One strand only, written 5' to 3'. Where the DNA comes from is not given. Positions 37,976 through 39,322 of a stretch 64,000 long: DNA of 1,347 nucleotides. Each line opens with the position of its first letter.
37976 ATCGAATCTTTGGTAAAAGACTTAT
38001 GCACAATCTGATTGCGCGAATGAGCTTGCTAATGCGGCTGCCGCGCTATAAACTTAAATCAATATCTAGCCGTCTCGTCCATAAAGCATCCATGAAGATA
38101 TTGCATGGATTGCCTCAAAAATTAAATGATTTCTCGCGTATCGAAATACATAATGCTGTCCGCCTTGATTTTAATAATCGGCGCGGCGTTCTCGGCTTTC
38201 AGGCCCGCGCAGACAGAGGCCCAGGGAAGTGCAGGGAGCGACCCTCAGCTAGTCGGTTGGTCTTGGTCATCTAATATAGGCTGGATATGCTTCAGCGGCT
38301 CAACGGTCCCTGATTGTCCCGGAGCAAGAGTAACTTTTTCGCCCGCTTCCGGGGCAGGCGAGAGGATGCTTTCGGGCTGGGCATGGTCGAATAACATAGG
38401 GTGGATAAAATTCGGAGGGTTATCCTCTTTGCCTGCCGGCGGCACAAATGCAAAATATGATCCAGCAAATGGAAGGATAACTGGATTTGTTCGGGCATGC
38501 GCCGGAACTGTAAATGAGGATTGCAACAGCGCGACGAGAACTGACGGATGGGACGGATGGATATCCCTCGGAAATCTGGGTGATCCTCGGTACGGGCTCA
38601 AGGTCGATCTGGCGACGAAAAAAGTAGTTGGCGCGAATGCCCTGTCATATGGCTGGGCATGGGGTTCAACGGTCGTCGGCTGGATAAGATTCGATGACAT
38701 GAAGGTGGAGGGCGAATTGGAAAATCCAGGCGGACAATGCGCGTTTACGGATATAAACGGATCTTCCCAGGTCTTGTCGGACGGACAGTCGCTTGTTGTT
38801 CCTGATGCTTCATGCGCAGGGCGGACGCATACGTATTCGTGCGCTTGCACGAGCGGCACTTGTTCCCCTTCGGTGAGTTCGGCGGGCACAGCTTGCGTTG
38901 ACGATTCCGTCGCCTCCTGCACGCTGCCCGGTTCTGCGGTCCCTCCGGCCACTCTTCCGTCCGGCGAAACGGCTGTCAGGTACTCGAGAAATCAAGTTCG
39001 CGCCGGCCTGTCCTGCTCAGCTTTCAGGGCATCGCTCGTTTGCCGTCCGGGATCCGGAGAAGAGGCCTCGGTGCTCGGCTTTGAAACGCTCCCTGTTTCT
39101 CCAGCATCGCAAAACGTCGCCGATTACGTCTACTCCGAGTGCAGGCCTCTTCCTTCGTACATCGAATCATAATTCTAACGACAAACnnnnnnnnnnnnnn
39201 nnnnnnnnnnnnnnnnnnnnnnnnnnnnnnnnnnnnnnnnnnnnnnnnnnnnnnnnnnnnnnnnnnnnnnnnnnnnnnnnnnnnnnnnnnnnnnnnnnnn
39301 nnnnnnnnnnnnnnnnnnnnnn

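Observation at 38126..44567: Duplicated two-gene surface modules with a novel aromatic repeat, plus a family of AQ(T/S)WSA-type secreted proteins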

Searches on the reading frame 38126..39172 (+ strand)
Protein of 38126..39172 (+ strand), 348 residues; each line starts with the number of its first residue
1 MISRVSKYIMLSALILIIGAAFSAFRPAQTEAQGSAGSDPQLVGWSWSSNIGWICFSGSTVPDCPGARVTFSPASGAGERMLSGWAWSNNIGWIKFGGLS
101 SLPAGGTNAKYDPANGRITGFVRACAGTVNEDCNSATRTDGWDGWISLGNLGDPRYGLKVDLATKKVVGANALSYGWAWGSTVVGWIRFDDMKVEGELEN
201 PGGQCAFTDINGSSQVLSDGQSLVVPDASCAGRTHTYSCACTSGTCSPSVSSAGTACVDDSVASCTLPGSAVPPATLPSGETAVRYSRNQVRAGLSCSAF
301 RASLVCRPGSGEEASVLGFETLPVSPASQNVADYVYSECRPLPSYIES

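Call 3: search_protein_families(library=pfam, proteins=[window:38126-39172:+], max_evalue=1)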
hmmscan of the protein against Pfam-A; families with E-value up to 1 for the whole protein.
window:38126-39172:+ (348 aa): 0 families

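Call 4: search_protein_families(library=ncbifam, proteins=[window:38126-39172:+], max_evalue=1)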
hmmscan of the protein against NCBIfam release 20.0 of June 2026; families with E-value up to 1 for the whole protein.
window:38126-39172:+ (348 aa): 0 families

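Call 9: find_homologous_proteins(query=window:38126-39172:+)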
Query window:38126-39172:+ (348 aa): 406 proteins with E <= 0.001 among 5815 candidates; the best 120 are listed.
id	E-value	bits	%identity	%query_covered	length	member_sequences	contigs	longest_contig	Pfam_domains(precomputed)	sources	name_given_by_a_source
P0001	4.2e-232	788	100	100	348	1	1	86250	-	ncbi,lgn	-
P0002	9.9e-71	257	40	100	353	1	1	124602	-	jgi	jgi:hypothetical protein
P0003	1.7e-53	200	39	98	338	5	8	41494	-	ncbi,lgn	-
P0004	3.0e-51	193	38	98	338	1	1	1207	-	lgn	-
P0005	5.2e-33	133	42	59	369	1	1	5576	-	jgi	jgi:hypothetical protein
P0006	1.7e-31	128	45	53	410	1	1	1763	-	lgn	-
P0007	1.4e-30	125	42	53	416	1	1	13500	-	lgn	-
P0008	7.6e-30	122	35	99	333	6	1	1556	-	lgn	-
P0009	8.8e-30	122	33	77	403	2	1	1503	-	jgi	jgi:hypothetical protein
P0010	1.8e-29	121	44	54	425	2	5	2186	-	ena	-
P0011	2.9e-29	120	42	56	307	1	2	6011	-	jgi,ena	-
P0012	2.9e-29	120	45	53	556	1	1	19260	PF16656.12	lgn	-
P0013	3.0e-29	120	44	53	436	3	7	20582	PF00090.26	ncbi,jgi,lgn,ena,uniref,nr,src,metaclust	ncbi:hypothetical protein A3A03_01770 [Candidatus Nomurabacteria bacterium RIFCSPLOWO2_01_FULL_40_18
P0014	5.4e-29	119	40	56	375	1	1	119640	-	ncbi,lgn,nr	ncbi:MAG: hypothetical protein KBC33_01595 [Candidatus Pacebacteria bacterium]|nr:hypothetical prote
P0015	5.9e-29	119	38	59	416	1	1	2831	-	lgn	-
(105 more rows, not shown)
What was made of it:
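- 38126..39172 (+): WA: secreted W-domain protein, 348 aa. Signal peptide, W domain, Cys-rich beta domain, low-confidence C-terminal region, C-terminal tail. 406+ homologues, all unnamed or hypothetical (call 9).
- The variable C-terminal domains are typical passengers (PKD, Ig-like) (call 9).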

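Call 15: search_protein_families(library=phrogs, proteins=[window:38126-39172:+], max_evalue=1)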
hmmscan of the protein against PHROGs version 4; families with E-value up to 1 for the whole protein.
window:38126-39172:+ (348 aa): 0 families

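Call 16: search_solved_structures(query=A1, max_evalue=10)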
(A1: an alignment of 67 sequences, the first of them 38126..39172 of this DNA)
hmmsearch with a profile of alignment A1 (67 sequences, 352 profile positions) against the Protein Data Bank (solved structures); distinct sequences matched with E-value up to 10: 0.
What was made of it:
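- On Any solved structure family: hmmsearch of the A1 profile against PDB sequences gave 0 hits at E<=10 (call 16).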

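Call 18: find_encoding_contigs(protein=P0002, flank=8000, max_places=2)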
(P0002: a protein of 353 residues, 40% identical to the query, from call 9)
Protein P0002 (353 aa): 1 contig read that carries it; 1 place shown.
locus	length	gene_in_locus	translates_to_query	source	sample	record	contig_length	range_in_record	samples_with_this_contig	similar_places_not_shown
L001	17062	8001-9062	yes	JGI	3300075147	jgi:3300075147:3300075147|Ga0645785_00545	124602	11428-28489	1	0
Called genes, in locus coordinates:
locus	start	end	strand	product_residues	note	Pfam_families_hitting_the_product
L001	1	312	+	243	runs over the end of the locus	PF00459:Inositol_P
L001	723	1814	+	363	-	-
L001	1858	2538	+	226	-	-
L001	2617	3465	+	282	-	PF02673:BacA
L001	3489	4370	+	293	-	PF00763:THF_DHG_CYH, PF02882:THF_DHG_CYH_C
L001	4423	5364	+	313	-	PF04402:SIMPL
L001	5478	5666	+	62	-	PF00584:SecE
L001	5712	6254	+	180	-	PF02357:NusG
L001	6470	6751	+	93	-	PF00298:Ribosomal_L11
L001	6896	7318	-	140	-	PF00692:dUTPase, PF22769:DCD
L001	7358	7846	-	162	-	PF00383:dCMP_cyt_deam_1, PF14437:MafB19-deam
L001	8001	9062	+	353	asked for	-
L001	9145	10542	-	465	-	PF02511:Thy1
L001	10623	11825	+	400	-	PF00464:SHMT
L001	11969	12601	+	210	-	PF02223:Thymidylate_kin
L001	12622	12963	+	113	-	PF04020:Phage_holin_4_2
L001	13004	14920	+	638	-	PF03485:Arg_tRNA_synt_N, PF00750:tRNA-synt_1d, PF05746:DALR_1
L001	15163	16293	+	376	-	PF13173:AAA_14, PF13635:DUF4143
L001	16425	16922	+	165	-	-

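Call 19: find_encoding_contigs(protein=P0003, flank=8000, max_places=2)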
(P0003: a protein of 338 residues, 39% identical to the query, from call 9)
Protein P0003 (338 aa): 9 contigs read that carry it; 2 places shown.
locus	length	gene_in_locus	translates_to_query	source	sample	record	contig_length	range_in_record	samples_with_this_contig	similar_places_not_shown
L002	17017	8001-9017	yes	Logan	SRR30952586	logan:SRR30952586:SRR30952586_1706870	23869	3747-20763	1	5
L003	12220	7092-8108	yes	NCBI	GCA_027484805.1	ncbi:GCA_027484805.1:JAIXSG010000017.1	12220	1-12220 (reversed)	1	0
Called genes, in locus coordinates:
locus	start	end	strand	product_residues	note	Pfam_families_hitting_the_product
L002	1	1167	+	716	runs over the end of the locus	PF01835:MG2 (faint), PF14734:DUF4469 (faint), PF09608:Alph_Pro_TM (faint), PF10633:NPCBM_assoc (faint), PF15418:DUF4625 (faint), PF10342:Kre9_KNH (weak)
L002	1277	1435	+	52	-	-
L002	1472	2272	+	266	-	PF02673:BacA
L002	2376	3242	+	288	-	PF00763:THF_DHG_CYH, PF02882:THF_DHG_CYH_C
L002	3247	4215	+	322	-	PF04402:SIMPL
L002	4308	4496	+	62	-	PF00584:SecE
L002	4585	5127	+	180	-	PF02357:NusG, PF00467:KOW (faint)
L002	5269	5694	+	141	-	PF03946:Ribosomal_L11_N, PF00298:Ribosomal_L11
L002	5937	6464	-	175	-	-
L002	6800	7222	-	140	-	PF00692:dUTPase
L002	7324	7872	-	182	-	PF00383:dCMP_cyt_deam_1, PF14437:MafB19-deam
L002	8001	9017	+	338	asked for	-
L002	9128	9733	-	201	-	PF00186:DHFR_1, PF01872:RibD_C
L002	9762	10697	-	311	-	PF00303:Thymidylat_synt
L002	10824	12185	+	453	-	PF00464:SHMT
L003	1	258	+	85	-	?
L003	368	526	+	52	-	-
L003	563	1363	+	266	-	PF02673:BacA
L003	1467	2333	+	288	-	PF00763:THF_DHG_CYH, PF02882:THF_DHG_CYH_C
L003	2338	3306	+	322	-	PF04402:SIMPL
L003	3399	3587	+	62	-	PF00584:SecE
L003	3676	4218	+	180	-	PF02357:NusG, PF00467:KOW (faint)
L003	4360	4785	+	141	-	PF03946:Ribosomal_L11_N, PF00298:Ribosomal_L11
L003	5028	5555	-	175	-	-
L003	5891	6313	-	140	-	PF00692:dUTPase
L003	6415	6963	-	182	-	PF00383:dCMP_cyt_deam_1, PF14437:MafB19-deam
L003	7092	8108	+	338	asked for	-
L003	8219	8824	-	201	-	PF00186:DHFR_1, PF01872:RibD_C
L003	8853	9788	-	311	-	PF00303:Thymidylat_synt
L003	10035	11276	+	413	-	PF00464:SHMT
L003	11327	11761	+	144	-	-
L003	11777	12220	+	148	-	?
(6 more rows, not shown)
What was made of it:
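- The closest relatives (L001-L003) have a W gene alone (calls 18, 19).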

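Call 20: find_encoding_contigs(protein=P0014, flank=8000, max_places=2)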
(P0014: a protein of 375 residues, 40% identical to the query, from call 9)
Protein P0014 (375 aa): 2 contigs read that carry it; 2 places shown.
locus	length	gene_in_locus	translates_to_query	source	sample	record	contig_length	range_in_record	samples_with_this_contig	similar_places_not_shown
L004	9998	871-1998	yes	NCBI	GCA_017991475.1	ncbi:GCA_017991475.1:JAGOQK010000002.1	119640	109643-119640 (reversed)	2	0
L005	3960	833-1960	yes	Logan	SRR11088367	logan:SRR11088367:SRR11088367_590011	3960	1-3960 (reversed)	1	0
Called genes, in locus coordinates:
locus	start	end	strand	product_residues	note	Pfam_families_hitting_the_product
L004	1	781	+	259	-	PF00133:tRNA-synt_1, PF08264:Anticodon_1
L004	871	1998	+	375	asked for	-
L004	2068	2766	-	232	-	PF07589:PEP_exosort_dom (weak)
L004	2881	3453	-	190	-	PF14584:DUF4446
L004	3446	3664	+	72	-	-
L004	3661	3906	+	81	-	-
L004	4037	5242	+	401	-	PF00266:Aminotran_5, PF00155:Aminotran_1_2 (weak)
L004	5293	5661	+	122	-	PF00886:Ribosomal_S16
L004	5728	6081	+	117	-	PF13083:KH_KhpA-B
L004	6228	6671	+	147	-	-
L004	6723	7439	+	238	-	PF01746:tRNA_m1G_MT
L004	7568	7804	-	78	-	-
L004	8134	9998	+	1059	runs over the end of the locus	PF04563:RNA_pol_Rpb2_1, PF04561:RNA_pol_Rpb2_2, PF04565:RNA_pol_Rpb2_3, PF10385:RNA_pol_Rpb2_45, PF00562:RNA_pol_Rpb2_6, PF04560:RNA_pol_Rpb2_7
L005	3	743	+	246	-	?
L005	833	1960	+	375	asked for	-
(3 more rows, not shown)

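Call 21: predict_structure(alignment_id=A1)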
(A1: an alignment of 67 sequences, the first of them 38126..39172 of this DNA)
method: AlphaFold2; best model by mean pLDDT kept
length: 348 residues; sequences in the alignment: 67
mean_pLDDT: 73.9   pTM: 0.58
mean pLDDT of the five models: 73.9, 73.0, 72.0, 71.9, 70.9
residues with pLDDT >= 90: 132; 70-90: 85; 50-70: 58; < 50: 73
segments of 3 or more residues with pLDDT < 50: 29-31, 33-36, 260-277, 308-348
pLDDT, mean of each block of 10 residues (from residue 1): 65 87 65 59 95 83 83 83 94 93 92 93 86 68 87 87 92 88 94 85 79 90 92 92 83 71 39 45 54 56 49 39 36 38 35
secondary structure, 60 per line:
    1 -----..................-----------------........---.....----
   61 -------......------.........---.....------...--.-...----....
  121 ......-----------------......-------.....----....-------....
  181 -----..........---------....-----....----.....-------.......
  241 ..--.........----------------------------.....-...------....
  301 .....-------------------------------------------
elements in order: H6-23 E41-48 E52-56 E68-73 E80-88 E92-96 E110-112 E117-126 E144-149 E157-161 E166-169 E177-180 E186-195 E205-208 E214-217 E222-226 E234-242 E245-253 E282-286 H297-300 E301-305
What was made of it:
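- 38126..39172 (+): AF2 pLDDT is 83-95 for most 10-residue blocks of residues 41-250, with one dip to 68 at 131-140 in the Cys loop (call 21).
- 38243..38710 (+): W domain of WA, about residues 40-195. Four beta-hairpin repeats with a conserved Cys125-Cys133 loop and a DGWDGW segment. Strand pairs 41-48/52-56, 80-88/92-96, 117-126/144-149 and 177-180/186-195 (call 21).
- Closest known: SLH and CWB2 three-repeat anchoring modules of S-layer and surface proteins. Different: The predicted fold is all-beta (call 21) rather than helical (SLH) or alpha/beta (CWB2).
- Confidently predicted as all-beta (call 21). AF2 gives the tail pLDDT below 50 and no intramolecular docking (call 21).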

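Call 23: find_encoding_contigs(protein=window:38126-39172:+, flank=1000, max_places=3)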
Protein window:38126-39172:+ (348 aa): 2 contigs read that carry it; 1 place shown.
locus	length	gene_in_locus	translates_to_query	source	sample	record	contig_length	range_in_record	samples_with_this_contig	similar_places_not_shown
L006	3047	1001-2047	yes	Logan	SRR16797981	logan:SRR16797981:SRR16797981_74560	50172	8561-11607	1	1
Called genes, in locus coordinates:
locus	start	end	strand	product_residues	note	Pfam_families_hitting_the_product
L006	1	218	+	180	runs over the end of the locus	PF02357:NusG, PF00467:KOW (weak)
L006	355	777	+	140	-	PF03946:Ribosomal_L11_N, PF00298:Ribosomal_L11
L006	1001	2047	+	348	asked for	-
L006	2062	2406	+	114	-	-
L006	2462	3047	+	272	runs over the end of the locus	-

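Call 26: fold_search(model_id=the predicted structure, library=pdb)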
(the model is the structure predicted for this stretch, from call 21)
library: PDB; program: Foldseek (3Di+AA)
matches with E <= 10: 229; with E <= 0.001: 0
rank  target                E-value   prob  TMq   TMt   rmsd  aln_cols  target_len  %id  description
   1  6dbj_B                7.4e-03  0.13  0.10  0.10  21.2       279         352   12  Cryo-EM structure of RAG in complex with 12-RSS and 23-RSS nicked DNA intermediates (released 2018-08-01)
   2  6in9_A                1.7e-01  0.07  0.12  0.14  20.2       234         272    9  Crystal structure of MucB in complex with MucA(peri) (released 2019-07-24)
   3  9hjm_H                1.8e-01  0.06  0.09  0.08  21.0       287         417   10  Porphyromonas gingivalis BAM complex (released 2025-11-19)
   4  6cim_D                1.9e-01  0.04  0.10  0.10  20.9       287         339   12  Pre-Reaction Complex, RAG1(E962Q)/2-nicked/intact 12/23RSS complex in Mn2+ (released 2018-04-25)
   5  5c0p                  2.1e-01  0.08  0.11  0.12  20.0       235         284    9  The crystal structure of endo-arabinase from Bacteroides thetaiotaomicron VPI-5482 (released 2015-07-01)
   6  6cg0_D                2.8e-01  0.04  0.12  0.12  21.3       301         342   10  Cryo-EM structure of mouse RAG1/2 HFC complex (3.17 A) (released 2018-04-25)
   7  6oet_B                3.4e-01  0.03  0.09  0.09  21.4       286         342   13  Cryo-EM structure of mouse RAG1/2 STC complex (released 2020-01-22)
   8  6oet_D                3.4e-01  0.03  0.09  0.09  21.4       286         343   13  Cryo-EM structure of mouse RAG1/2 STC complex (released 2020-01-22)
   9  6oes_B                3.6e-01  0.03  0.09  0.09  21.6       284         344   12  Cryo-EM structure of mouse RAG1/2 STC complex (without NBD domain) (released 2020-01-22)
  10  6oes_D                3.6e-01  0.03  0.09  0.09  21.6       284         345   12  Cryo-EM structure of mouse RAG1/2 STC complex (without NBD domain) (released 2020-01-22)
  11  6in9_B                3.8e-01  0.03  0.11  0.13  20.6       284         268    8  Crystal structure of MucB in complex with MucA(peri) (released 2019-07-24)
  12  8hmf_D                4.3e-01  0.04  0.10  0.04  19.5       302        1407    8  head module state 2 of Tetrahymena IFT-A (released 2023-06-14)
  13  6cg0_B                4.3e-01  0.03  0.11  0.11  21.8       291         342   11  Cryo-EM structure of mouse RAG1/2 HFC complex (3.17 A) (released 2018-04-25)
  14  4fhn_B                4.3e-01  0.02  0.09  0.04  21.4       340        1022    9  Nup37-Nup120 full-length complex from Schizosaccharomyces pombe (released 2012-09-26)
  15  6cik_D                5.6e-01  0.02  0.09  0.09  21.5       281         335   11  Pre-Reaction Complex, RAG1(E962Q)/2-intact/nicked 12/23RSS complex in Mn2+ (released 2018-04-25)
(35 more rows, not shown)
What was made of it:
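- On Beta-propeller repeat families (Kelch, WD40, YWTD and others): The Foldseek PDB top hits are propellers (RAG2, arabinanase, semaphorin), but with E>=7e-3, probability <=0.13 and TM about 0.1 (call 26).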

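Call 33: find_related_loci(query=A1, collection=genome_contigs, flank=6000)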
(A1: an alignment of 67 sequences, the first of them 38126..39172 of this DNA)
Query A1 (348 aa) in genome_contigs; peptide patterns used: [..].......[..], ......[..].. (x = any residue, [..] = any of these).
599 stretches matched a pattern (row limit reached: there are more); 529 encode a relative of the query (tblastn E <= 1e-3); the best 80 are kept; 80 distinct loci.
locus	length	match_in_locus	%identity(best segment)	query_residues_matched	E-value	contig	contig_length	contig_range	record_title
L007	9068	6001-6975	35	2-347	1e-35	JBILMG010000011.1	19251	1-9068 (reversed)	MAG: Candidatus Paceibacteria bacterium isolate ME2017-08-18_3300034012_group7_bin137 Rohwer_bin1537_scaffold_1646_c1, w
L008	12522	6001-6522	41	7-189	2e-36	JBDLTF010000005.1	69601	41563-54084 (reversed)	MAG: Candidatus Parcubacteria bacterium isolate lajara_2019_sw_WHONDRS-S19S_0034_A_bin.6 scaffold_000027, whole genome s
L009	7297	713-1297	40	2-205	7e-35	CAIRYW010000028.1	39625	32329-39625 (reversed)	uncultured bacterium isolate AlinenLipids_bin-2449 genome assembly, contig: bin-2449:28/29, whole genome shotgun sequenc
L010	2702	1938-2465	44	1-189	7e-34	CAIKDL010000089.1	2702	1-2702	uncultured bacterium isolate AM-lipid-01-D7_bin-1316 genome assembly, contig: bin-1316:089/146, whole genome shotgun seq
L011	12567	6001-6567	44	7-189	2e-33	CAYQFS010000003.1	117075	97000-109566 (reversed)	MAG TPA_asm: uncultured Candidatus Saccharibacteria bacterium isolate SRP298887_co1_199 genome assembly, contig: NODE_63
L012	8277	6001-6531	42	2-189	2e-33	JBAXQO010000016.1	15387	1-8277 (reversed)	MAG: bacterium isolate ELA559 MAG559_16, whole genome shotgun sequence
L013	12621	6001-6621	37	38-244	1e-32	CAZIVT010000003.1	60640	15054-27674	MAG TPA_asm: uncultured Candidatus Saccharibacteria bacterium isolate SRP300315_co1_71 genome assembly, contig: NODE_251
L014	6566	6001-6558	43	5-205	1e-32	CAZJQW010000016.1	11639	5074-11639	MAG TPA_asm: uncultured Candidatus Saccharibacteria bacterium isolate SRP263991_co7_1 genome assembly, contig: NODE_1093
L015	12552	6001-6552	40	35-214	2e-32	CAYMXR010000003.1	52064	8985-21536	MAG TPA_asm: uncultured Candidatus Saccharibacteria bacterium isolate SRP285395_co1_44 genome assembly, contig: NODE_786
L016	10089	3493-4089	39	1-199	5e-32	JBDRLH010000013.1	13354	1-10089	MAG: Parcubacteria group bacterium isolate MEGAHIT-group-1.765 k141_957672, whole genome shotgun sequence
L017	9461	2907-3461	42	2-196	9e-32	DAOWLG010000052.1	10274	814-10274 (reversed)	MAG TPA_asm: Candidatus Nealsonbacteria bacterium isolate CSMAG_2115 CSMAG_2115_k141_1688479_length_10274_cov_36.0000, w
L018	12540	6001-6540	37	1-190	1e-30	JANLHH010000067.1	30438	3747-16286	MAG: Patescibacteria group bacterium isolate P6-12 k99_134277, whole genome shotgun sequence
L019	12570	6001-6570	41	4-190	3e-30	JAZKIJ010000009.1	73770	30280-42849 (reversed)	MAG: Patescibacteria group bacterium isolate ADI_DC_SW_02_SPN_11032020-bin026 DCSW02SPN_B026_0_000000000009, whole genom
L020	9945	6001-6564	37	7-209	5e-30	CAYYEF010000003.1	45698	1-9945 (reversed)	MAG TPA_asm: uncultured Candidatus Saccharibacteria bacterium isolate SRP220891_co5_64 genome assembly, contig: NODE_297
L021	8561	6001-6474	44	42-190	2e-29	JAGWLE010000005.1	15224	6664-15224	MAG: Patescibacteria group bacterium isolate REEB178 contig-150_4665, whole genome shotgun sequence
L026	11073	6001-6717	33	1-245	2e-28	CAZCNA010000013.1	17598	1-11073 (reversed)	MAG TPA_asm: uncultured Candidatus Saccharibacteria bacterium isolate SRP220891_co5_247 genome assembly, contig: NODE_20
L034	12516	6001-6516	43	17-191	7e-28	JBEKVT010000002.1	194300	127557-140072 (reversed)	MAG: Minisyncoccia bacterium isolate SPRUCE 610 SPRUCE_610_2, whole genome shotgun sequence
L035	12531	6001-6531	38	2-189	9e-28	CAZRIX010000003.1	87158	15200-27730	MAG TPA_asm: uncultured Candidatus Saccharibacteria bacterium isolate SRP219642_co7_29 genome assembly, contig: NODE_307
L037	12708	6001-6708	34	3-244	1e-27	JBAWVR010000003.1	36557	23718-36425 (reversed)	MAG: bacterium isolate ELA016 MAG016_3, whole genome shotgun sequence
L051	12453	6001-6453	39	29-195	1e-25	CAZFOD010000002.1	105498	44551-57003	MAG TPA_asm: uncultured Candidatus Saccharibacteria bacterium isolate SRP150892_co2_66 genome assembly, contig: NODE_163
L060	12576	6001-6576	37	9-201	6e-25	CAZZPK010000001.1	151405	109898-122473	MAG TPA_asm: uncultured Candidatus Saccharibacteria bacterium isolate SRP170004_co1_601 genome assembly, contig: NODE_95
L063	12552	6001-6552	37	4-213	8e-25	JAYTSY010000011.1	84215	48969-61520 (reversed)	MAG: bacterium isolate GFS_5288 GFS_5288_10, whole genome shotgun sequence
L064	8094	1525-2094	40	42-225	1e-24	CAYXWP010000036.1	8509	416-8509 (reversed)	MAG TPA_asm: uncultured Candidatus Saccharibacteria bacterium isolate SRP062349_co2_4 genome assembly, contig: NODE_4537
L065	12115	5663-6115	41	41-201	1e-24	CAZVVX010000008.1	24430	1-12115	MAG TPA_asm: uncultured Candidatus Saccharibacteria bacterium isolate SRP133034_co1_24 genome assembly, contig: NODE_195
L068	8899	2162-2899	31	1-273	2e-24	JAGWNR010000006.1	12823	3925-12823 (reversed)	MAG: Patescibacteria group bacterium isolate REEB237 contig-150_7621, whole genome shotgun sequence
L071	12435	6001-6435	43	44-189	5e-24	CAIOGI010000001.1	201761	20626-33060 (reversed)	MAG: Candidatus Taylorbacteria bacterium isolate Loclat_bin-01970 genome assembly, contig: bin-01970:01/13, whole genome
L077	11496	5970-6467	39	41-189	2e-23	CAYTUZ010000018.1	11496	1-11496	MAG TPA_asm: uncultured Candidatus Saccharibacteria bacterium isolate binchicken_co50_16 genome assembly, contig: NODE_6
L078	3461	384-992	34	1-223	2e-23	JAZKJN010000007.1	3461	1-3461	MAG: Patescibacteria group bacterium isolate ADI_DC_SW_02_SPN_11032020-bin123 DCSW02SPN_B123_0_000000000007, whole genom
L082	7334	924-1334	42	65-196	7e-23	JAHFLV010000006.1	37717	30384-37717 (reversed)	MAG: Candidatus Zambryskiibacteriota bacterium isolate nzgw441 NODE_1411_length_37718_cov_3.345692, whole genome shotgun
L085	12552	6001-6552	33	36-267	2e-22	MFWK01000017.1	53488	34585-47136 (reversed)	MAG: Candidatus Nomurabacteria bacterium RIFOXYD2_FULL_35_12 rifoxyd2_full_scaffold_350, whole genome shotgun sequence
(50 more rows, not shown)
